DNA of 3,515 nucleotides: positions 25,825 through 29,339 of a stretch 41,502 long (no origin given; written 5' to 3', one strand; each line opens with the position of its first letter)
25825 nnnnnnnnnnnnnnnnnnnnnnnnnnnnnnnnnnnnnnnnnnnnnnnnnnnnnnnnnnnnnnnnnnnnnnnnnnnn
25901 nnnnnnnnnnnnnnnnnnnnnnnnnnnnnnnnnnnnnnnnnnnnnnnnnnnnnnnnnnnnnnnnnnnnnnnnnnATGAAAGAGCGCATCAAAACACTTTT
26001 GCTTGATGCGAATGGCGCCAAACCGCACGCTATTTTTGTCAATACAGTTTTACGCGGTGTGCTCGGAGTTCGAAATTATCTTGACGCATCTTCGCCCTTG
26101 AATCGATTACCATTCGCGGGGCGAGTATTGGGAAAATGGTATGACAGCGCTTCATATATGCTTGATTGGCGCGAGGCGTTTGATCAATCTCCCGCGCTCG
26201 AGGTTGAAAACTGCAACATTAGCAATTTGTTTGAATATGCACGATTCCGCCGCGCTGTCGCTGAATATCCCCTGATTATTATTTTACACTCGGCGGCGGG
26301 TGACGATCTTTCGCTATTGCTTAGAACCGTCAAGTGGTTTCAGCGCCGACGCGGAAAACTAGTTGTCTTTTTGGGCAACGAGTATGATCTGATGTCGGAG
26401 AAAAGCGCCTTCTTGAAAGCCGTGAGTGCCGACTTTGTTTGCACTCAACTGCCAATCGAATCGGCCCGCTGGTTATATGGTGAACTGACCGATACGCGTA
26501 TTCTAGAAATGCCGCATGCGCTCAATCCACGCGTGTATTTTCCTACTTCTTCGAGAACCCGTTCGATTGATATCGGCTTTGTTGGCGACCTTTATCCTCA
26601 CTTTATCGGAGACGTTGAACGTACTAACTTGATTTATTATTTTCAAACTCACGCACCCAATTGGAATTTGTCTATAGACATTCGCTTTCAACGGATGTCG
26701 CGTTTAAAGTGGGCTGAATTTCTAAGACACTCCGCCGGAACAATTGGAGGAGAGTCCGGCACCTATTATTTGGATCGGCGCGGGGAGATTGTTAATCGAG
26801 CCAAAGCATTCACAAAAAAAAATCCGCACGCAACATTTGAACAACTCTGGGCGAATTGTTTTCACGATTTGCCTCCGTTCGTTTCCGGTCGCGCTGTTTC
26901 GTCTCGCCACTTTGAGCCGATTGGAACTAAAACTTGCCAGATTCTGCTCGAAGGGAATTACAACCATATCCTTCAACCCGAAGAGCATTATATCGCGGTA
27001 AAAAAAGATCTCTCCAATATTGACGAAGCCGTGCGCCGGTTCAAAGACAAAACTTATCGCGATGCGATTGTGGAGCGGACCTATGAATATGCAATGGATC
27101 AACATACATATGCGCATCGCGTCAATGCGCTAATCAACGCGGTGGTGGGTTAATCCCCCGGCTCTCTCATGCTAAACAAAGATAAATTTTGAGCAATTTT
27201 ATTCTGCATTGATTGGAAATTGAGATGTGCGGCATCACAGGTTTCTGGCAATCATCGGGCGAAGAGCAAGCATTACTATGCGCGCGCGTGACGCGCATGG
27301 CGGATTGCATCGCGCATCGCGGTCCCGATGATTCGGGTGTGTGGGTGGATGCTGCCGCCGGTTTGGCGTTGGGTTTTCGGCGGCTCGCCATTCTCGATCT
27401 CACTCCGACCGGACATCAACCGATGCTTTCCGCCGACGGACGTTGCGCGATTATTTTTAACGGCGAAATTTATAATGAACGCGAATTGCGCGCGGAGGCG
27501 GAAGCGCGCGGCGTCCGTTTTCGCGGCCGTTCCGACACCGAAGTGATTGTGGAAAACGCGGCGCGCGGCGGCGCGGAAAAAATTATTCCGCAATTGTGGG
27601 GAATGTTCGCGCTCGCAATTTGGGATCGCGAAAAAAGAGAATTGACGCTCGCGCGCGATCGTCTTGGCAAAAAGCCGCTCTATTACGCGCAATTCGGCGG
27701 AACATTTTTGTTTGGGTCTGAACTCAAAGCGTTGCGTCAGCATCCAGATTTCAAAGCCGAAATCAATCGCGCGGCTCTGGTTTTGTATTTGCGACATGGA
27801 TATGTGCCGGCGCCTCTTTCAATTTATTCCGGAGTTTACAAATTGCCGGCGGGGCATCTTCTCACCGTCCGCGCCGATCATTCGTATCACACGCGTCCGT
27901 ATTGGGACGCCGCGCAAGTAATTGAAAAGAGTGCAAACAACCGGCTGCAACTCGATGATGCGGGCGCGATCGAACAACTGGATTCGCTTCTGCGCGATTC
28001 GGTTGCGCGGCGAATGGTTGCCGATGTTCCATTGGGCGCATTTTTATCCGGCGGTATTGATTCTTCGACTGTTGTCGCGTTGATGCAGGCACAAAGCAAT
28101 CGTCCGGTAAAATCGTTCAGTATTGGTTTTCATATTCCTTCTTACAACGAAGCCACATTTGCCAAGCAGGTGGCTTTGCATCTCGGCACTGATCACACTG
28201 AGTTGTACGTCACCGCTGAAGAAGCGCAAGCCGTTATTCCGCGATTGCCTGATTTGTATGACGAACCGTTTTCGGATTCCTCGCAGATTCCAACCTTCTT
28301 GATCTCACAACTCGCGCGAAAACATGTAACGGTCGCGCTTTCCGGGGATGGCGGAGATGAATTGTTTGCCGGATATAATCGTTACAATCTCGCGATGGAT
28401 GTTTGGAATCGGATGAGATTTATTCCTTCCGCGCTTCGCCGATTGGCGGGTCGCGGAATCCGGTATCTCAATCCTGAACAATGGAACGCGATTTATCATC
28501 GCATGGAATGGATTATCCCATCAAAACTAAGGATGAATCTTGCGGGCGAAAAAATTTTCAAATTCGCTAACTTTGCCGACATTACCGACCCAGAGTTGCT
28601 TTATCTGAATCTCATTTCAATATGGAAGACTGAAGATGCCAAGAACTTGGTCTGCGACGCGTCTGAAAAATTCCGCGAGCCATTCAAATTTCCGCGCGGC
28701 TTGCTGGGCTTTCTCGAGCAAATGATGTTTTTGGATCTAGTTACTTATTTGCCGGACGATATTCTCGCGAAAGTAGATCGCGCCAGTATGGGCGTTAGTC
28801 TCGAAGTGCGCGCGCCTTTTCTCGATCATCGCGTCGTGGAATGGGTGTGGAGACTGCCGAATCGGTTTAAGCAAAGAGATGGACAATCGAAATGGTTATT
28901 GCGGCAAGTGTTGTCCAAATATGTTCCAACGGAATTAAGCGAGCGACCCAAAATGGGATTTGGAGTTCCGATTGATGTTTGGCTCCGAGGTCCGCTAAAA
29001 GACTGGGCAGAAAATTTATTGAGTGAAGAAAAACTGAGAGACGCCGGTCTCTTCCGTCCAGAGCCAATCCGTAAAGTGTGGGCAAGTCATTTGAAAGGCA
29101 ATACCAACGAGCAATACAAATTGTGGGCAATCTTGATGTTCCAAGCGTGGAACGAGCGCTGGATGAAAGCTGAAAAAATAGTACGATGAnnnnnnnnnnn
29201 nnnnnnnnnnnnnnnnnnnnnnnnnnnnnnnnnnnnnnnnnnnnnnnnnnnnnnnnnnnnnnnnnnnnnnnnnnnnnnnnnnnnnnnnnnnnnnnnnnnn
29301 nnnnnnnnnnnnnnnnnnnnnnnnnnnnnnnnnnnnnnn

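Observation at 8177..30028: Threefold iteration of AsnB-type amidotransferase + CgeB-like transferase + SAM methyltransferase inside one glycan operon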

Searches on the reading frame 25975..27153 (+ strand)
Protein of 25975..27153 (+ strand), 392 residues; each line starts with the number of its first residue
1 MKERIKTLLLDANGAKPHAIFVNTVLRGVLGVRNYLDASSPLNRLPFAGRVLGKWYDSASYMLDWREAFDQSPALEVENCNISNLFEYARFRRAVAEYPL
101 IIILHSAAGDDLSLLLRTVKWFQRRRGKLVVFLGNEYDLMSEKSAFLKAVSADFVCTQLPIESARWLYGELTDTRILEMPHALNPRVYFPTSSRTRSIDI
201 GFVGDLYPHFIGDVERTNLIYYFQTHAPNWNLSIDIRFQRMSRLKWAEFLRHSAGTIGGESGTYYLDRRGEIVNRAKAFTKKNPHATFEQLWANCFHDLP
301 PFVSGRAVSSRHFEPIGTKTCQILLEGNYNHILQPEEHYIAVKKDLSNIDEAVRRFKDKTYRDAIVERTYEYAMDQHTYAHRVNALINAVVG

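Call 3: search_protein_families(library=pfam, proteins=[window:25975-27153:+], max_evalue=0.01)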
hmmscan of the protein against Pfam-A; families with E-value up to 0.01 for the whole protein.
window:25975-27153:+ (392 aa): 1 family
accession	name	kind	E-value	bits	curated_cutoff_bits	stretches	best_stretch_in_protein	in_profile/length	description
PF13524.12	Glyco_trans_1_2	-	6.3e-07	29.9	25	1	305-387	60-143/144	Glycosyl transferase-like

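Call 8: search_protein_families(library=ncbifam, proteins=[window:25975-27153:+], max_evalue=0.01)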
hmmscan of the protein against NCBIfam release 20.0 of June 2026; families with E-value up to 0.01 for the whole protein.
window:25975-27153:+ (392 aa): 0 families

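Call 19: find_homologous_proteins(query=window:25975-27153:+)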
Query window:25975-27153:+ (392 aa): 941 proteins with E <= 0.001 among 4117 candidates; the best 120 are listed.
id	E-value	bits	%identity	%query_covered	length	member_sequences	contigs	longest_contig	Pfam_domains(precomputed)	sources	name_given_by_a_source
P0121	1.7e-154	532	60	100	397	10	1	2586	PF13524.13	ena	-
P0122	2.0e-154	532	60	100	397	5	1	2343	PF13524.13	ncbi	-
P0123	1.3e-151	523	56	100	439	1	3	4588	PF13524.13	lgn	-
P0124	4.8e-150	518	58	100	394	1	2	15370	PF13524.13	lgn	-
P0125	1.6e-148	513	59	100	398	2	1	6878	PF13524.13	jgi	jgi:hypothetical protein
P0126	6.7e-148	511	56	100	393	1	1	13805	PF13524.13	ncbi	-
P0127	5.1e-147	508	58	100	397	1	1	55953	PF13524.13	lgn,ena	-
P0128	4.8e-145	501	57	99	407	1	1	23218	PF13524.13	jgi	jgi:hypothetical protein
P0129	1.6e-144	500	57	100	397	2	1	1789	PF13524.13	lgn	-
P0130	1.8e-143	496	56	100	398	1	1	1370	PF13524.13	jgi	jgi:hypothetical protein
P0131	4.6e-143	495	55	99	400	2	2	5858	PF13524.13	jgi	jgi:hypothetical protein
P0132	4.7e-143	495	56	100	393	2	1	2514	PF13524.13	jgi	-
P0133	1.4e-142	493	56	99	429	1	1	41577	PF13524.13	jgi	jgi:hypothetical protein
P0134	5.2e-142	491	55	100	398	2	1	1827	-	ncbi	-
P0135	1.0e-141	490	55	100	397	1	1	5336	PF13524.13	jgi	jgi:hypothetical protein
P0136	9.5e-141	487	53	100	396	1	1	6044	PF13524.13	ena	-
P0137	9.6e-141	487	55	99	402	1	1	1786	PF13524.13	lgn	-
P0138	2.8e-140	486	55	100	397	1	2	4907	PF13524.13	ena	-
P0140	4.8e-140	485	56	99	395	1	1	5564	PF13524.13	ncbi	-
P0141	1.1e-139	484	54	100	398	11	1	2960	PF13524.13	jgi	jgi:hypothetical protein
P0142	1.2e-139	484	57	100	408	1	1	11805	PF13524.13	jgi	jgi:Glycosyl transferases group 1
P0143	3.5e-139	482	55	100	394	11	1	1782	PF13524.13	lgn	-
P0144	4.5e-139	482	56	100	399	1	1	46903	PF13524.13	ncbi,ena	-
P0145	7.4e-139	481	55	99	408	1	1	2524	PF13524.13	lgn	-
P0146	9.5e-139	481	54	100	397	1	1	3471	PF13524.13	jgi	-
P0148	2.1e-138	479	55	99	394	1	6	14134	PF13524.13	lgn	-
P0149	3.1e-138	479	53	99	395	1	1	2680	PF13524.13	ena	-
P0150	3.1e-138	479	54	99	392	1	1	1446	PF13524.13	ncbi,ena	-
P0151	4.7e-138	478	55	100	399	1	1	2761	PF13524.13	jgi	jgi:hypothetical protein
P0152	8.1e-138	477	54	99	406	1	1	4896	PF13524.13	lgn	-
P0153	8.2e-138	477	53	100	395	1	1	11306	PF13524.13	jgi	jgi:hypothetical protein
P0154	8.7e-138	477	55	99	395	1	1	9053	PF13524.13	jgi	jgi:hypothetical protein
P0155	9.2e-138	477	54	100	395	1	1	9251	PF13524.13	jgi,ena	-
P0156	1.1e-137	477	54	99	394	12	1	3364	PF13524.13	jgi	jgi:hypothetical protein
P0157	1.9e-137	476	53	100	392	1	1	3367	PF13524.13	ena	-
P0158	2.1e-137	476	54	100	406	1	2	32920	PF13524.13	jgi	jgi:spore maturation protein CgeB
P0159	2.6e-137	476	56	99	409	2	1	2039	PF13524.13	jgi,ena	-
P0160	3.2e-137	476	54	99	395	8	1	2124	PF13524.13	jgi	-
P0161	3.2e-137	476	54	99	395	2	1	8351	PF13524.13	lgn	-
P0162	3.7e-137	475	53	100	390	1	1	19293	PF13524.13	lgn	-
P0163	4.5e-137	475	52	100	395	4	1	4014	PF13524.13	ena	-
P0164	4.7e-137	475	55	99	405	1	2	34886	PF13524.13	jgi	jgi:hypothetical protein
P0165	4.9e-137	475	54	100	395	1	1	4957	PF13524.13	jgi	-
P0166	5.3e-137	475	53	100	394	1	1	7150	PF13524.13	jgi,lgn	jgi:hypothetical protein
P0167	5.4e-137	475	53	100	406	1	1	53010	PF13524.13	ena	-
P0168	7.3e-137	474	54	99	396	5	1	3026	PF13524.13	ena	-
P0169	7.5e-137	474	53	99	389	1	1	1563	PF13524.13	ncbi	-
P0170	1.0e-136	474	54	99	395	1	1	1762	PF13524.13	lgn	-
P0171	1.0e-136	474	55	99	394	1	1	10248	PF13524.13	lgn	-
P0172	1.4e-136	473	52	100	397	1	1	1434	PF13524.13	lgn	-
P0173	1.5e-136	473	54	99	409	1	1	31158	PF13524.13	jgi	jgi:Glycosyl transferases group 1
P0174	2.2e-136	473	57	100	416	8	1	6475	PF13524.13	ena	-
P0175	2.3e-136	473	55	100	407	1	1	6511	PF13524.13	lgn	-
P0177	2.9e-136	472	54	99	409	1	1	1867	PF13524.13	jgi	-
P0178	3.3e-136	472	54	100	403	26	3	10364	PF13524.13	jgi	jgi:hypothetical protein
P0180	3.4e-136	472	53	99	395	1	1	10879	PF13524.13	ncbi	-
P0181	3.5e-136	472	53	99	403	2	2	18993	PF13524.13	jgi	-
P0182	3.5e-136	472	54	99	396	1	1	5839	PF13524.13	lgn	-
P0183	5.3e-136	472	59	87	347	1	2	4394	PF13524.13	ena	-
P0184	6.4e-136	471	54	100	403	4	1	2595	PF13524.13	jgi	jgi:hypothetical protein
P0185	7.4e-136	471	52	99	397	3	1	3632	PF13524.13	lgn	-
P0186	7.6e-136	471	54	99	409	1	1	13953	PF13524.13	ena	-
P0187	8.0e-136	471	55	99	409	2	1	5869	PF13524.13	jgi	jgi:hypothetical protein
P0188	8.9e-136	471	54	99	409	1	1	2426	PF13524.13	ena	-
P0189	1.1e-135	470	54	99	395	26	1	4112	PF13524.13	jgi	jgi:hypothetical protein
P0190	1.3e-135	470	53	99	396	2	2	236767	PF13524.13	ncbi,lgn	-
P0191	2.0e-135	470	52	100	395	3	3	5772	PF13524.13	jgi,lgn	jgi:hypothetical protein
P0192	2.8e-135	469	56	99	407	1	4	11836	PF13524.13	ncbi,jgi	jgi:hypothetical protein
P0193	3.0e-135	469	55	100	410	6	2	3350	PF13524.13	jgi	jgi:hypothetical protein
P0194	3.7e-135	469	55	100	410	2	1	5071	PF13524.13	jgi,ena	-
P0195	4.5e-135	468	54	100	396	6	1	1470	PF13524.13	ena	-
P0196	5.7e-135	468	51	99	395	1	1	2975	PF13524.13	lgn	-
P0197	7.6e-135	468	53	99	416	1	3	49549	PF13524.13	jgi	jgi:hypothetical protein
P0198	9.2e-135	467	55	99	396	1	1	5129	PF13524.13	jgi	jgi:hypothetical protein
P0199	1.0e-134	467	53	99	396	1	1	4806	PF13524.13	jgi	jgi:hypothetical protein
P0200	1.4e-134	467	53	100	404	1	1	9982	PF13524.13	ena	-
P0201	1.7e-134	467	53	100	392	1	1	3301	PF13524.13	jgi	-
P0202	1.9e-134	466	52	99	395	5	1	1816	PF13524.13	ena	-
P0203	2.3e-134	466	55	99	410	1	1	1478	PF13524.13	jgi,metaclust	metaclust:\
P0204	3.3e-134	466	53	100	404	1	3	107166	PF13524.13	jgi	jgi:hypothetical protein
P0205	3.3e-134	466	52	99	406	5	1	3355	PF13524.13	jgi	jgi:hypothetical protein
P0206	4.5e-134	465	51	100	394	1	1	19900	PF13524.13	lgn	-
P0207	6.4e-134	465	55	99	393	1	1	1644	PF13524.13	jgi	-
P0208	6.6e-134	465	54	99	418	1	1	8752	PF13524.13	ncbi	-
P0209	7.3e-134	464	55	99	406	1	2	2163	PF13524.13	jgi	jgi:hypothetical protein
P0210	7.5e-134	464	54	100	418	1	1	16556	PF13524.13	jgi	jgi:hypothetical protein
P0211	8.5e-134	464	52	99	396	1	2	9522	PF13524.13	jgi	jgi:hypothetical protein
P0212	9.0e-134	464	52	98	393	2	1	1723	PF13524.13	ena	-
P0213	9.6e-134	464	52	100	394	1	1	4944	PF13524.13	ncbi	-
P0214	9.6e-134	464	53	99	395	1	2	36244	PF13524.13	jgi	jgi:hypothetical protein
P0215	9.7e-134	464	53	100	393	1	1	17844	PF13524.13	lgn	-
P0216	1.3e-133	464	52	99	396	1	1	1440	PF13524.13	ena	-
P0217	1.7e-133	463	55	100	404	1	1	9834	PF13524.13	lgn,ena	-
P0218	1.8e-133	463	53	100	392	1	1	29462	PF13524.13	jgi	jgi:hypothetical protein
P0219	3.4e-133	462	53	99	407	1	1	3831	PF13524.13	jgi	jgi:hypothetical protein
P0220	3.8e-133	462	55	99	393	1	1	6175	PF13524.13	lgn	-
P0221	4.0e-133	462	52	99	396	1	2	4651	PF13524.13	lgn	-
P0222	4.5e-133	462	51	100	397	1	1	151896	PF13524.13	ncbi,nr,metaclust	ncbi:MAG: hypothetical protein A2157_05435 [Deltaproteobacteria bacterium RBG_16_47_11]|nr:MAG: hypo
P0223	1.0e-132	461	52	99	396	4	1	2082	PF13524.13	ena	-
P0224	1.1e-132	461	52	100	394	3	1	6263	PF13524.13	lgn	-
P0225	1.1e-132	461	55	99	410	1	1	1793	PF13524.13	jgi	jgi:hypothetical protein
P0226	1.5e-132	460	54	99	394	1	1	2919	PF13524.13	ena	-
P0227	1.6e-132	460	53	99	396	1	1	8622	PF13524.13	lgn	-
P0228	2.3e-132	460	55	100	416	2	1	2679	PF13524.13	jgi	jgi:hypothetical protein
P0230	3.6e-132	459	53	99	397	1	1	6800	PF13524.13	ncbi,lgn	-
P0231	3.7e-132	459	52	99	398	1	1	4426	PF13524.13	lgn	-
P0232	6.3e-132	458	53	99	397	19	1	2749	PF13524.13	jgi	-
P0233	6.9e-132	458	52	98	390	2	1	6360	PF13524.13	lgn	-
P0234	1.7e-131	457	52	98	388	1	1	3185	PF13524.13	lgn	-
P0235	2.7e-131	456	51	99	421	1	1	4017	PF13524.13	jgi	jgi:hypothetical protein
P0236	5.6e-131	455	53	99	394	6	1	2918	PF13524.13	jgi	jgi:hypothetical protein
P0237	8.1e-131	454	52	100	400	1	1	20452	PF13524.13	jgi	jgi:hypothetical protein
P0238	1.1e-130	454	48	99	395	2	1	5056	PF13524.13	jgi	-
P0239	1.1e-130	454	51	100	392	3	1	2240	PF13524.13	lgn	-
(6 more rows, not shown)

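Call 66: predict_structure(alignment_id=A2)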
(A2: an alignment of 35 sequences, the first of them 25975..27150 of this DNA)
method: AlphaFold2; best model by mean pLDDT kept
length: 392 residues; sequences in the alignment: 35
mean_pLDDT: 88.5   pTM: 0.87
mean pLDDT of the five models: 88.5, 88.2, 88.1, 87.1, 85.7
residues with pLDDT >= 90: 272; 70-90: 83; 50-70: 27; < 50: 10
segments of 3 or more residues with pLDDT < 50: 35-40
pLDDT, mean of each block of 10 residues (from residue 1): 86 74 75 50 53 53 90 95 87 94 88 91 96 87 94 96 94 94 94 85 88 91 95 92 89 95 90 93 93 90 92 95 95 96 97 98 97 97 96 78
secondary structure, 60 per line:
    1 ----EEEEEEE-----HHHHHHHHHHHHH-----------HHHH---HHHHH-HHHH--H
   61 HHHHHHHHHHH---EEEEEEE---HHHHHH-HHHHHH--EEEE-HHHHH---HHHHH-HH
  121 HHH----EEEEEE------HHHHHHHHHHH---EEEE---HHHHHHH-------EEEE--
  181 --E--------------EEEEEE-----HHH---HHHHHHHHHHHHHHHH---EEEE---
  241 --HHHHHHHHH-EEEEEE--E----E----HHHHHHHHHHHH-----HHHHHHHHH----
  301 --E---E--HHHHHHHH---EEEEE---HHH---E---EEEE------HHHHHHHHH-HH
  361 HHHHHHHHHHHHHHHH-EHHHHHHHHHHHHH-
elements in order: E5-11 H17-29 H41-44 H48-52 H54-57 H60-71 E75-81 H85-90 H92-97 E100-103 H105-109 H113-117 H119-123 E128-133 H140-150 E154-157 H161-167 E175-178 E198-203 H215-230 E234-237 H243-251 E253-258 H271-282 H288-296 H310-317 E321-325 E339-342 H349-357 H359-376 H379-391

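Call 71: fold_search(model_id=the predicted structure, library=pdb)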
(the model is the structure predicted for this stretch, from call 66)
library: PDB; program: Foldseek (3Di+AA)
matches with E <= 10: 816; with E <= 0.001: 88
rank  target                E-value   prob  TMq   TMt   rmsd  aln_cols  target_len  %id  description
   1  7qsg_A                8.5e-08  1.00  0.47  0.49  11.0       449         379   10  Methylmannose polysaccharide mannosyltransferase from M. hassiacum (released 2023-01-25)
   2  3c4q_A                2.9e-07  1.00  0.52  0.52   8.3       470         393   13  Structure of the retaining glycosyltransferase MshA : The first step in mycothiol biosynthesis. Organism : Corynebacte (released 2008-04-01)
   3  9v0l                  3.1e-07  1.00  0.48  0.52   7.4       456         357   10  UDP-binding PsBGluT, a tetrahydrobiopterin glucosyltransferase from Pseudanabaena sp. Chao 1811 (released 2025-11-26)
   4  6kih_A                4.3e-07  1.00  0.49  0.48   9.5       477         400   12  Sucrose-phosphate synthase (tll1590) from Thermosynechococcus elongatus (released 2020-05-27)
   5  6kih_B                4.5e-07  1.00  0.50  0.49   9.3       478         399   11  Sucrose-phosphate synthase (tll1590) from Thermosynechococcus elongatus (released 2020-05-27)
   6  3mbo_D                1.2e-06  1.00  0.50  0.53   9.2       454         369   12  Crystal Structure of the Glycosyltransferase BaBshA bound with UDP and L-malate (released 2010-09-29)
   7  3c4q_B                1.3e-06  1.00  0.52  0.52   8.1       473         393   12  Structure of the retaining glycosyltransferase MshA : The first step in mycothiol biosynthesis. Organism : Corynebacte (released 2008-04-01)
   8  3mbo_C                1.5e-06  1.00  0.47  0.49  12.4       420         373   12  Crystal Structure of the Glycosyltransferase BaBshA bound with UDP and L-malate (released 2010-09-29)
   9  4xsr_B                2.3e-06  1.00  0.48  0.51   9.3       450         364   11  Crystal structure of Anabaena Alr3699/HepE in complex with UDP-glucose (released 2016-01-13)
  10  6zn1                  2.9e-06  1.00  0.42  0.42  14.1       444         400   13  Trehalose transferase bound to alpha-D-glucopyranosyl-beta-galactopyranose from Thermoproteus uzoniensis (released 2021-01-20)
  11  1y8z_A                3.2e-06  1.00  0.58  0.58   6.8       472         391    9  alpha-glucosyltransferase in complex with UDP and a 13-mer DNA containing a HMU base at 1.9 A resolution (released 2005-08-30)
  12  6zmz                  3.2e-06  1.00  0.41  0.40  14.0       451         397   13  UDPG-bound Trehalose transferase from Thermoproteus uzoniensis (released 2020-09-30)
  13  3mbo_F                3.6e-06  1.00  0.48  0.51  13.1       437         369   12  Crystal Structure of the Glycosyltransferase BaBshA bound with UDP and L-malate (released 2010-09-29)
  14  6n1x                  6.2e-06  1.00  0.54  0.55   7.8       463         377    8  BshA from Staphylococcus aureus complexed with UDP and N-acetylglucosamine (released 2019-08-21)
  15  6eji_A                7.4e-06  1.00  0.49  0.52   8.4       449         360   10  Structure of a glycosyltransferase (released 2018-02-07)
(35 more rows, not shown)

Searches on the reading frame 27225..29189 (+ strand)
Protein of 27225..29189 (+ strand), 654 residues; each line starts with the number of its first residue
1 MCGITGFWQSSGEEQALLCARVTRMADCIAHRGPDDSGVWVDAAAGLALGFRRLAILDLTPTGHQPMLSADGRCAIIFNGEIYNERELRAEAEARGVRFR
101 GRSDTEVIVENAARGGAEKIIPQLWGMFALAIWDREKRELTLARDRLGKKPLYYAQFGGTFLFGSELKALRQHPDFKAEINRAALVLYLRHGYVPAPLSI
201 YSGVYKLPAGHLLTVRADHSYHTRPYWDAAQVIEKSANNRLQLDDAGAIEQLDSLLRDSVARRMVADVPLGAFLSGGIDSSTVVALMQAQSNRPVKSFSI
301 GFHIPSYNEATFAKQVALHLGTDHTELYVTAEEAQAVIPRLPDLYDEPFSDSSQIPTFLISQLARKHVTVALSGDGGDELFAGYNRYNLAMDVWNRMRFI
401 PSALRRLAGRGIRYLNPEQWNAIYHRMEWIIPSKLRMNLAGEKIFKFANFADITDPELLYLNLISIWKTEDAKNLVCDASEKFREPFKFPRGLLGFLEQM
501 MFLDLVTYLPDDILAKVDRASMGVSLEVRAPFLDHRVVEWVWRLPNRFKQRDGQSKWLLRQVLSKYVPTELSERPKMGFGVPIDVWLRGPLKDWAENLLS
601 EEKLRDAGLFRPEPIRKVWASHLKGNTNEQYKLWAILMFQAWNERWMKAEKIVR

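Call 3: search_protein_families(library=pfam, proteins=[window:27225-29189:+], max_evalue=0.01)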
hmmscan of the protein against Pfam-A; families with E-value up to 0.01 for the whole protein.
window:27225-29189:+ (654 aa): 4 families
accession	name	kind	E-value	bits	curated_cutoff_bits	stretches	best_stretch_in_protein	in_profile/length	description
PF00733.27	Asn_synthase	-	2.5e-116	389.7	21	1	252-643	2-353/354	Asparagine synthase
PF13537.11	GATase_7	-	4.7e-43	146.5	25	1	52-171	2-122/123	Glutamine amidotransferase domain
PF13522.11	GATase_6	-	2.2e-41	141.3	27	1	34-166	1-130/130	Glutamine amidotransferase domain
PF06508.19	QueC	-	0.0059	16.6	22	1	273-330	5-61/210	Queuosine biosynthesis protein QueC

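Call 8: search_protein_families(library=ncbifam, proteins=[window:27225-29189:+], max_evalue=0.01)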
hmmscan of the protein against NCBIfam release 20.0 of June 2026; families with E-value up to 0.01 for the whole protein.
window:27225-29189:+ (654 aa): 13 families
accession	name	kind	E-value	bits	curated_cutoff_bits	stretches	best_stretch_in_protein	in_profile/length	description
TIGR03108.1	eps_aminotran_1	hypoth_equivalog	2.1e-182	608.1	816.9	1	1-641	1-623/628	XrtA/PEP-CTERM system amidotransferase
TIGR01536.1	asn_synth_AEB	equivalog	1.1e-148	496.5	267.1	1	2-579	1-517/517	asparagine synthase (glutamine-hydrolyzing)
TIGR03104.1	trio_amidotrans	equivalog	2e-120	402.8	570.1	2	1-388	1-384/589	N-acetylglutaminylglutamine amidotransferase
NF006949.0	PRK09431.1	equivalog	1.4e-84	284.6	499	3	1-173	1-168/554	asparagine synthase B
NF033535.1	lass_lactam_cya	exception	1.1e-61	209.2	525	2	1-381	1-376/668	lasso peptide isopeptide bond-forming cyclase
NF033561.1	macrolact_Ik_Al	subfamily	5e-24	84.8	300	2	95-382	48-332/561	albusnodin/ikarugamycin family macrolactam cyclase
NF001484.0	PRK00331.1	subfamily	7.8e-10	37.8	381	1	66-183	87-211/601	isomerizing glutamine--fructose-6-phosphate transaminase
TIGR01135.1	glmS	equivalog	3.8e-09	35.6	418.05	1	66-173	86-200/607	glutamine--fructose-6-phosphate transaminase (isomerizing)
TIGR01134.1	purF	equivalog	1e-07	31.7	350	1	64-179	84-208/432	amidophosphoribosyltransferase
NF010587.0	PRK13980.1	equivalog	0.0052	16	255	1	240-329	6-94/267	NAD+ synthase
NF002048.0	PRK00876.1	subfamily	0.007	15.2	313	0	235-327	6-98/330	NAD(+) synthase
TIGR00364.1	TIGR00364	equivalog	0.0072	15.9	150.3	0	273-329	4-59/201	7-cyano-7-deazaguanine synthase QueC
TIGR00552.1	nadE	equivalog_domain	0.0095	15.2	63.65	0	249-293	6-48/251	NAD(+) synthase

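Call 10: search_solved_structures(query=window:27225-29189:+, max_evalue=0.001)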
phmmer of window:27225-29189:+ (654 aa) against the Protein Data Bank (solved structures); distinct sequences matched with E-value up to 0.001: 8.
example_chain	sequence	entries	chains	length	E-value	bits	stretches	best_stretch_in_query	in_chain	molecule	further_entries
7ylz_A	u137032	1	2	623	8.4e-60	206.3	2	1-384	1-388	hydroxyamidotransferase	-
1ct9_A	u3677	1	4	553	3.9e-38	134.7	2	22-170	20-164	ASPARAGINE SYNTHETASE B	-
6gq3_A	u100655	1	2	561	1.1e-35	126.6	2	2-390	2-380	Asparagine synthetase [glutamine-hydrolyzing]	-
8sue_A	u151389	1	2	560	2.1e-35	125.7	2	6-389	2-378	Asparagine synthetase [glutamine-hydrolyzing]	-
9b6c_A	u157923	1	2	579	1.2e-34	123.1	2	6-389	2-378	Asparagine synthetase [glutamine-hydrolyzing]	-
1jgt_A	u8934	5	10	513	1.3e-12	50.4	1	76-339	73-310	BETA-LACTAM SYNTHETASE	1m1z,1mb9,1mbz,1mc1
1q15_A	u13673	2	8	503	6.2e-08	34.9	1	228-392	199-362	CarA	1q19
1xff_A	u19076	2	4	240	0.0006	21.7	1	73-168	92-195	Glucosamine--fructose-6-phosphate aminotransferase [isomerizing]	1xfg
